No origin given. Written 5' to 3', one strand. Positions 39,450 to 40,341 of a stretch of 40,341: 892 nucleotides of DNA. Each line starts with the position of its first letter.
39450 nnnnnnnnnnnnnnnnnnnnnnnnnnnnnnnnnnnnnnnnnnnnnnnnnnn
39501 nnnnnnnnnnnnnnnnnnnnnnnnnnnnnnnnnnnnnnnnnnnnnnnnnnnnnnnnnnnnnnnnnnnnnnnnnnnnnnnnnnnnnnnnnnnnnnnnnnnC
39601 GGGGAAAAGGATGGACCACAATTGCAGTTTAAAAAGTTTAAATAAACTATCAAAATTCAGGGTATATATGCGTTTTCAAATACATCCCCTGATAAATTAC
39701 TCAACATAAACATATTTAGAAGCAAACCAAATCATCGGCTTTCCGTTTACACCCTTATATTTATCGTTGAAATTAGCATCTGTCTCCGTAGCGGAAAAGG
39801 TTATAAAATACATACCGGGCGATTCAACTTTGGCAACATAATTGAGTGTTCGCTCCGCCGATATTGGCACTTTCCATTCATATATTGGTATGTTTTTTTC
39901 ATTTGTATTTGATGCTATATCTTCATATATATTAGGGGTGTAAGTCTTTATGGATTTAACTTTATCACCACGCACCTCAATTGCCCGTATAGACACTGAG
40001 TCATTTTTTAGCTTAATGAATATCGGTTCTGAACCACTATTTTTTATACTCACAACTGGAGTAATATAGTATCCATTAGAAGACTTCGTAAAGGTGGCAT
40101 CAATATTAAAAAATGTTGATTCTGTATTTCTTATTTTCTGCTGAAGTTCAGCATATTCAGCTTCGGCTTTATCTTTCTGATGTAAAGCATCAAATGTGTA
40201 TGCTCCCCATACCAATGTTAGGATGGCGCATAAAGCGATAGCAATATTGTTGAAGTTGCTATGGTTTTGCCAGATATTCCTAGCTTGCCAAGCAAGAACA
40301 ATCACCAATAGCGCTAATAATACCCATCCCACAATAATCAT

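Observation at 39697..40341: Integrase-proximal membrane-anchored cargo gene in the slot where e14 carries lit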

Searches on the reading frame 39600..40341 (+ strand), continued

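Call 43: search_solved_structures(query=A3, max_evalue=1)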
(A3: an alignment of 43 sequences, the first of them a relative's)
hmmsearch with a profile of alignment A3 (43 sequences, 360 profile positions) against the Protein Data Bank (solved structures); distinct sequences matched with E-value up to 1: 2.
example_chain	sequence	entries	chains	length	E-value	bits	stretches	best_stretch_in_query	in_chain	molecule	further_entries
7y62_A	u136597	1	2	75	0.43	12.8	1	201-263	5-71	Transcription factor EB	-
7k2v_A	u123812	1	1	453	0.5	12.6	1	64-112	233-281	1-phosphatidylinositol 3-phosphate 5-kinase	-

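Call 44: search_solved_structures(query=A2, max_evalue=1)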
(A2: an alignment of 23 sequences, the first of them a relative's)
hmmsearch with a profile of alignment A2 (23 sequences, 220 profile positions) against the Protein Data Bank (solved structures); distinct sequences matched with E-value up to 1: 0.

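Call 47: search_protein_families(library=padloc, alignment_id=A4, max_evalue=0.01)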
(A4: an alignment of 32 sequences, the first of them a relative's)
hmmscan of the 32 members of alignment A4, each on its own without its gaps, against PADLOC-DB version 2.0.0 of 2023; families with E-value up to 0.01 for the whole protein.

A. member 1, P0084 (250 aa): 0 families

B. families by the number of members that match (of 32 scanned): 1 family
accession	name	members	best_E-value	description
PDLC02843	DpdE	1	0.0076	DpdE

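Call 48: search_protein_families(library=pfam, alignment_id=A4, max_evalue=0.01)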
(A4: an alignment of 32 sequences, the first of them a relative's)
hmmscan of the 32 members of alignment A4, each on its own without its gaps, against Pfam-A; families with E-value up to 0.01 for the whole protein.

A. member 1, P0084 (250 aa): 0 families

B. families by the number of members that match (of 32 scanned): 8 families
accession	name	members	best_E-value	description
PF11611.13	DUF4352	1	0.00047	Domain of unknown function (DUF4352)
PF12725.13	DUF3810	1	0.0016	Protein of unknown function (DUF3810)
PF06480.20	FtsH_ext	1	0.0024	FtsH Extracellular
PF16990.11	CBM_35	1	0.0032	Carbohydrate binding module (family 35)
PF23623.1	GBD_IRG7_N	1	0.0038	IRG7 N-terminal galactose binding domain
PF05847.17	Baculo_LEF-3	1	0.0054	Nucleopolyhedrovirus late expression factor 3 (LEF-3)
PF11446.13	DUF2897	1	0.0072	Protein of unknown function (DUF2897)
PF20114.4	DUF6504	1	0.0098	Domain of unknown function (DUF6504)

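Call 50: find_encoding_contigs(protein=P0133, flank=6000, max_places=2)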
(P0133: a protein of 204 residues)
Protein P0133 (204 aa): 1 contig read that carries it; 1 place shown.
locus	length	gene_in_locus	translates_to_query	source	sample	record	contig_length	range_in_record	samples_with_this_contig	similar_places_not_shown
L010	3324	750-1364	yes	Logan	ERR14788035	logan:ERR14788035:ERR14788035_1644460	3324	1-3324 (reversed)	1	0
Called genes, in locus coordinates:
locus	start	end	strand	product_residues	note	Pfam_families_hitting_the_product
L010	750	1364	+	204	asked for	-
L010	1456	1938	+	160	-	PF03734:YkuD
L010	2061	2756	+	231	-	PF02525:Flavodoxin_2, PF03358:FMN_red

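Call 51: find_encoding_contigs(protein=P0090, flank=6000, max_places=2)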
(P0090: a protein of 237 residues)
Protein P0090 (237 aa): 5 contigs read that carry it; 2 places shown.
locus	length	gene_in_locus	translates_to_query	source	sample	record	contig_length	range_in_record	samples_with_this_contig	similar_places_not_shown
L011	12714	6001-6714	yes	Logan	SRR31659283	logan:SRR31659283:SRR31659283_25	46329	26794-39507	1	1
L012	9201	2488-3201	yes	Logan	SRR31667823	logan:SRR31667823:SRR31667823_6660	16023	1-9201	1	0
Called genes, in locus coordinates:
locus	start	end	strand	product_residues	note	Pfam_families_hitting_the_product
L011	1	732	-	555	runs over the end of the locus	PF17391:Urocanase_N, PF01175:Urocanase, PF17392:Urocanase_C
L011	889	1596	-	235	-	PF00392:GntR, PF07702:UTRA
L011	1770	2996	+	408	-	PF01979:Amidohydro_1, PF07969:Amidohydro_3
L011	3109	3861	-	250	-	PF08021:FAD_binding_9, PF04954:SIP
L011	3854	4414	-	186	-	PF01978:TrmB (faint), PF12802:MarR_2, PF13463:HTH_27 (weak), PF01047:MarR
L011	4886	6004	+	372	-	PF28530:DUF8426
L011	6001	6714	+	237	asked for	-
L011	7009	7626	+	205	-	PF04299:FMN_bind_2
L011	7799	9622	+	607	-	PF10110:GPDPase_memb, PF03009:GDPD, PF13653:GDPD_2 (weak)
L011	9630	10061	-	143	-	-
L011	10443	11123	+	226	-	PF00702:Hydrolase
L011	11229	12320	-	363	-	-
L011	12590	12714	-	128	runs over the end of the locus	PF02627:CMD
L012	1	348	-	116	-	?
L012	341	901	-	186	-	PF01978:TrmB (faint), PF12802:MarR_2, PF13463:HTH_27 (weak), PF01047:MarR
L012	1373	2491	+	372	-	PF28530:DUF8426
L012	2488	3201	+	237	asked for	-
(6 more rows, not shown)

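Call 58: find_related_loci(query=A3, collection=genome_contigs, flank=6000)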
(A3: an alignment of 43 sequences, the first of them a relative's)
Query A3 (360 aa) in genome_contigs; peptide patterns used: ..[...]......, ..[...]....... (x = any residue, [..] = any of these).
86 stretches matched a pattern; 3 encode a relative of the query (tblastn E <= 1e-3); 3 distinct loci.
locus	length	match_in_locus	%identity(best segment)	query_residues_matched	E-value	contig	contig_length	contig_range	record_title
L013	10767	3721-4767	43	7-356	4e-95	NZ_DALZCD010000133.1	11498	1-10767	MAG: Erwinia sp. isolate CTOTU46998 NODE_261_length_11498_cov_22.361094, whole genome shotgun sequence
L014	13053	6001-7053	42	7-359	2e-93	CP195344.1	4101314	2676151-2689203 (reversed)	Enterobacter ludwigii strain E2023-21 chromosome, complete genome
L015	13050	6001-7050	42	4-357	9e-92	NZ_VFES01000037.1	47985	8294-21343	Pseudomonas grimontii strain DSM 17515 37_47985_11.6547, whole genome shotgun sequence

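Call 59: find_related_loci(query=A3, collection=viral_contigs, flank=8000)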
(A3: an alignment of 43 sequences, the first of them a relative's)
Query A3 (360 aa) in viral_contigs; peptide patterns used: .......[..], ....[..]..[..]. (x = any residue, [..] = any of these).
31 stretches matched a pattern; 17 encode a relative of the query (tblastn E <= 1e-3); 17 distinct loci.
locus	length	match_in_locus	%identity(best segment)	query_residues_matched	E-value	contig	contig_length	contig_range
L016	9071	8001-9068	53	1-360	4e-125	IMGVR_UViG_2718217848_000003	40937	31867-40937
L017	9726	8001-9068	53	1-360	4e-125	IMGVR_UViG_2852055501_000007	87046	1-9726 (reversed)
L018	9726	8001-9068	53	1-360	4e-125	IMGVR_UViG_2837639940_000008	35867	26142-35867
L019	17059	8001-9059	46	2-360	1e-107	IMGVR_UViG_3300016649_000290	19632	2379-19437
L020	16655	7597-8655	45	5-359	9e-100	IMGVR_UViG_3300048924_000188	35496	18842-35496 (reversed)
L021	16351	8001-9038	45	7-357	5e-99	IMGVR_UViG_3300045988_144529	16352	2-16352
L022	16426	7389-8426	45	7-357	5e-99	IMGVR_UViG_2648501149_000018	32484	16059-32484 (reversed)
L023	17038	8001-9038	45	7-357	5e-99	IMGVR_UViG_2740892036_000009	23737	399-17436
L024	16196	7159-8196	45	7-357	6e-99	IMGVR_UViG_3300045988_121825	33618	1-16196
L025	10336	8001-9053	44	7-359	7e-99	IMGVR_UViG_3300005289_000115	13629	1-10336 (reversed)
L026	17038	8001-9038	45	7-357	5e-99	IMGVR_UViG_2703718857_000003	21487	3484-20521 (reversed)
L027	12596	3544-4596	44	7-359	7e-96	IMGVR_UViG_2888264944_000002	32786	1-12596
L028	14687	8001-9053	45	7-359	6e-96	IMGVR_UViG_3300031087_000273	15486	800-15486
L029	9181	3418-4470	45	7-359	5e-96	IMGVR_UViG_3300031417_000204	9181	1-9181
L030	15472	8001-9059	43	1-355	1e-95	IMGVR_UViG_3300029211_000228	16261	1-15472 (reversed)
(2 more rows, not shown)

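Call 60: find_related_loci(query=A2, collection=viral_contigs, flank=8000)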
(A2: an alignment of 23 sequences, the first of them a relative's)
Query A2 (216 aa) in viral_contigs; peptide patterns used: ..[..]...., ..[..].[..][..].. (x = any residue, [..] = any of these).
47 stretches matched a pattern; 18 encode a relative of the query (tblastn E <= 1e-3); 18 distinct loci.
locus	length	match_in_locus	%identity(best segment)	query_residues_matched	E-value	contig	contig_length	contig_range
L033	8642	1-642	94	3-216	8e-136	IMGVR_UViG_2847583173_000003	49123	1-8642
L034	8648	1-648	74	1-216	6e-112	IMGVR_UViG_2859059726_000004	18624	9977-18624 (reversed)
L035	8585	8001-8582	52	23-216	1e-69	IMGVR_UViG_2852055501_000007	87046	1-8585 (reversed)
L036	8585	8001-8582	52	23-216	1e-69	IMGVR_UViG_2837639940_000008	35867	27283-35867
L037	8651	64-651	50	21-216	2e-69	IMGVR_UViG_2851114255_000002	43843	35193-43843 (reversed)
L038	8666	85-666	51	23-216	9e-69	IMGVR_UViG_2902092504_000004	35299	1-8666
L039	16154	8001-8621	48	8-216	1e-67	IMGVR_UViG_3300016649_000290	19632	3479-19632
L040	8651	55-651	49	18-216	2e-66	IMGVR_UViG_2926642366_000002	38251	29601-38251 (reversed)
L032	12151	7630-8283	45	8-216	3e-64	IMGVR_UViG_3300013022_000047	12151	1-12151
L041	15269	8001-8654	44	4-216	6e-64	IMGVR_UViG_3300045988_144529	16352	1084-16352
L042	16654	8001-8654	44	4-216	6e-64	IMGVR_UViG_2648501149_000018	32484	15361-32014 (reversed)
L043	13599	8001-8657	44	8-216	1e-63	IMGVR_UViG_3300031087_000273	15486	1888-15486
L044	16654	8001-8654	44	4-216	6e-64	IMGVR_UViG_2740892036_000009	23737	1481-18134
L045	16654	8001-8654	44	4-216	6e-64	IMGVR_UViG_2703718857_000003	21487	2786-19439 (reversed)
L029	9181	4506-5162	43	8-216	3e-62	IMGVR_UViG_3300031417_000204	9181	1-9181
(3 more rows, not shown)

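Call 62: find_encoding_contigs(protein=P0099, flank=6000, max_places=3)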
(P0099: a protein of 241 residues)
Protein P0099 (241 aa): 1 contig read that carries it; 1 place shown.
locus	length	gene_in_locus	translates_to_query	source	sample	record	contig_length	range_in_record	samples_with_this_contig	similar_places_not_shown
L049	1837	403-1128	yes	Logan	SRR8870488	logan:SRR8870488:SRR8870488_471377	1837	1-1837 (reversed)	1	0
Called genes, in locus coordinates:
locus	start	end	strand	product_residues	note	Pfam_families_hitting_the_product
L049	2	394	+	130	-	?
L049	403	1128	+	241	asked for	-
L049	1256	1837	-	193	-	?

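Call 63: find_encoding_contigs(protein=P0203, flank=6000, max_places=3)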
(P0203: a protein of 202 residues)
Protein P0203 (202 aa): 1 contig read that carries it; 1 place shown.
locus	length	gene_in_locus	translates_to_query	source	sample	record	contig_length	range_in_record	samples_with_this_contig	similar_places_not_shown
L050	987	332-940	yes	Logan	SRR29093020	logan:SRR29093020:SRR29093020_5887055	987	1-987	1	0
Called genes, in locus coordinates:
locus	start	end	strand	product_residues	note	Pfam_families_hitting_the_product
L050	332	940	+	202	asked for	-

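Call 66: search_protein_families(library=pfam, proteins=[P0048, P0038, P0050, P0035], max_evalue=0.1)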
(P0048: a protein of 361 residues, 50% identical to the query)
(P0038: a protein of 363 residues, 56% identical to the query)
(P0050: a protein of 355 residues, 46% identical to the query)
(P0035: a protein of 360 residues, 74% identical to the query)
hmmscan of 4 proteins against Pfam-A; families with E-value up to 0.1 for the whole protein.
P0048 (361 aa): 1 family
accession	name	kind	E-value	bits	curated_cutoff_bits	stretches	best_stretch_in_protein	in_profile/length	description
PF10111.15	Glyco_tranf_2_2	-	0.07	13.1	27.3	0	169-240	86-155/276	Glycosyltransferase like family 2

P0038 (363 aa): 0 families

P0050 (355 aa): 1 family
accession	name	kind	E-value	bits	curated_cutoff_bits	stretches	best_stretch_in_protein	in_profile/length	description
PF13058.12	DUF3920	-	0.041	14.5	27.3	1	134-199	20-85/126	Protein of unknown function (DUF3920)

P0035 (360 aa): 0 families

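Call 80: search_protein_families(library=padloc, proteins=[L003:3926-6154:-], max_evalue=0.00001)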
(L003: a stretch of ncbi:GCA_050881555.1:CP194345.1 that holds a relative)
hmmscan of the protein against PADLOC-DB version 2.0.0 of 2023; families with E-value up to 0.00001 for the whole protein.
L003:3926-6154:- (742 aa): 12 families
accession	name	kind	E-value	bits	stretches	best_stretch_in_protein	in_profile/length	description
PDLC04886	PDC-S06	-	8.3e-259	859.3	1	2-730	4-724/727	-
PDLC04890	PDC-S06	-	8.6e-144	478.8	1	2-732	4-726/732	-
PDLC04897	PDC-S06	-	4.4e-50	169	1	16-729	14-724/727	-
PDLC04894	PDC-S06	-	1.3e-48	164.1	1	19-728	24-735/740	-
PDLC04887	PDC-S06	-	2.6e-38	130.1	1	17-734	28-786/790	-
PDLC04896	PDC-S06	-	3.5e-32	109.9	1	17-727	23-727/732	-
PDLC04898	PDC-S06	-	6.7e-22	75.6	1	62-695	107-715/752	-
PDLC04889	PDC-S06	-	5.2e-15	53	1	224-641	182-546/693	-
PDLC02360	PrrC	-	2.7e-12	44.4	1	474-729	121-351/372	PrrC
PDLC03859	LmuB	-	9.1e-07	26.4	0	1-41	1-42/611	-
PDLC04135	mad3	-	1.8e-06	25.7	0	3-585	5-340/374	mads_3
PDLC02980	AriA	-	2.6e-06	25.6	0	281-575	31-302/304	-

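Call 87: search_dna_similar(query=L001:8098-8748:-, collection=phages, mode=protein, max_evalue=0.001, max_rows=20)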
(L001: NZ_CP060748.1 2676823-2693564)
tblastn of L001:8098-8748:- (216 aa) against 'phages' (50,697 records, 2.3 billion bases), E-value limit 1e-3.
No match.

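Call 88: search_dna_similar(query=L001:8745-9827:-, collection=phages, mode=protein, max_evalue=0.001, max_rows=20)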
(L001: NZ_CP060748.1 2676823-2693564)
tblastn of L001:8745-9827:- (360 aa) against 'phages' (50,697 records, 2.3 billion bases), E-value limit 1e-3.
No match.

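Call 89: search_dna_similar(query=L001:8745-9827:-, collection=plasmids, mode=protein, max_evalue=0.001, max_rows=20)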
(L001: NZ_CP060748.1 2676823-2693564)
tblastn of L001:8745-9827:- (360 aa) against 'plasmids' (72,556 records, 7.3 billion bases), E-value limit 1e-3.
No match.

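Call 90: fold_search(model_id=the predicted structure, library=viral)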
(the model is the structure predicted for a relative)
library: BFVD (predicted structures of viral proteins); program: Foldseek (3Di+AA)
matches with E <= 10: 706; with E <= 0.001: 2
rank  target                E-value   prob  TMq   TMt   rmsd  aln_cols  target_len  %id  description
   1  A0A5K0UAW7            7.3e-04  1.00  0.32  0.20  18.1       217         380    7  Ig family protein [Yasminevirus sp. GU-2018]
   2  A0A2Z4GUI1            7.7e-04  1.00  0.28  0.33   9.8       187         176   12  (no name in the UniProt tables at hand)
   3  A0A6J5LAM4            1.2e-03  1.00  0.33  0.46  10.1       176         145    7  Uncharacterized protein [uncultured Caudovirales phage]
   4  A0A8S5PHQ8            1.9e-03  0.99  0.23  0.21   9.1       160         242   10  Uncharacterized protein [Siphoviridae sp. ctUGQ45]
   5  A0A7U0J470            2.0e-03  1.00  0.28  0.32  12.6       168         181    9  (no name in the UniProt tables at hand)
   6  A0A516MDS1            2.1e-03  1.00  0.28  0.37   8.2       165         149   13  (no name in the UniProt tables at hand)
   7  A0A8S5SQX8            2.1e-03  0.99  0.26  0.26  18.6       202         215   13  Uncharacterized protein [Podoviridae sp. ctXBg1]
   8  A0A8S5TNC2            2.4e-03  1.00  0.31  0.33  13.4       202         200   13  Uncharacterized protein [Siphoviridae sp. ctamP19]
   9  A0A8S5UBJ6            6.6e-03  0.93  0.23  0.32  14.8       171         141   16  Uncharacterized protein [Caudovirales sp. ctcT39]
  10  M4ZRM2                7.0e-03  0.99  0.29  0.48   6.4       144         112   10  Uncharacterized protein [Bacillus phage PM1]
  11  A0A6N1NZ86            7.7e-03  0.99  0.33  0.14  17.9       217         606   10  Ig family protein [Tupanvirus deep ocean]
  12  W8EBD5                7.7e-03  0.93  0.23  0.32  13.8       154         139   11  (no name in the UniProt tables at hand)
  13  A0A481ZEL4            9.6e-03  0.91  0.26  0.28  11.3       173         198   12  Uncharacterized protein [Pithovirus LCPAC404]
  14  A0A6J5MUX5            1.0e-02  0.94  0.23  0.29  13.9       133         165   10  Uncharacterized protein [uncultured Caudovirales phage]
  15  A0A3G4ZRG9            1.4e-02  0.82  0.25  0.27  12.7       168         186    9  Uncharacterized protein [Dasosvirus sp.]
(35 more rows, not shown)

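Call 91: find_encoding_contigs(protein=P0139, flank=6000, max_places=3)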
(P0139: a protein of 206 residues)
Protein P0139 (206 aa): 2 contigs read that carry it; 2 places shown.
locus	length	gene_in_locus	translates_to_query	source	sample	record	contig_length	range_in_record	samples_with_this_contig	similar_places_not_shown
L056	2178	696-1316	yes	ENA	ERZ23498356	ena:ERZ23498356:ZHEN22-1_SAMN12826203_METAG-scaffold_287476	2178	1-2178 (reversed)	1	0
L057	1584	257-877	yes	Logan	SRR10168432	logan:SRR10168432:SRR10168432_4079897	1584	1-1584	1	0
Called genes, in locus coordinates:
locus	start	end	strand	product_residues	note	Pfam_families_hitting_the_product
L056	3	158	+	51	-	?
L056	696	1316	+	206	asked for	-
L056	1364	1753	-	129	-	-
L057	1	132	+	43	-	?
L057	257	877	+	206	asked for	-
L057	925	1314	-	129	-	-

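Call 92: find_encoding_contigs(protein=P0170, flank=6000, max_places=3)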
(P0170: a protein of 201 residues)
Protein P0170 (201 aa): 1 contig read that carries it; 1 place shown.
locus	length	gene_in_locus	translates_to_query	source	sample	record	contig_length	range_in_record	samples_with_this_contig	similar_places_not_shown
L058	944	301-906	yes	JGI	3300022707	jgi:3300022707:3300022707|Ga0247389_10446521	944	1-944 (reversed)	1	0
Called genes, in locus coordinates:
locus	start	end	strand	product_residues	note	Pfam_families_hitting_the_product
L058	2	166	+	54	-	?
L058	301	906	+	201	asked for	-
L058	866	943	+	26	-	?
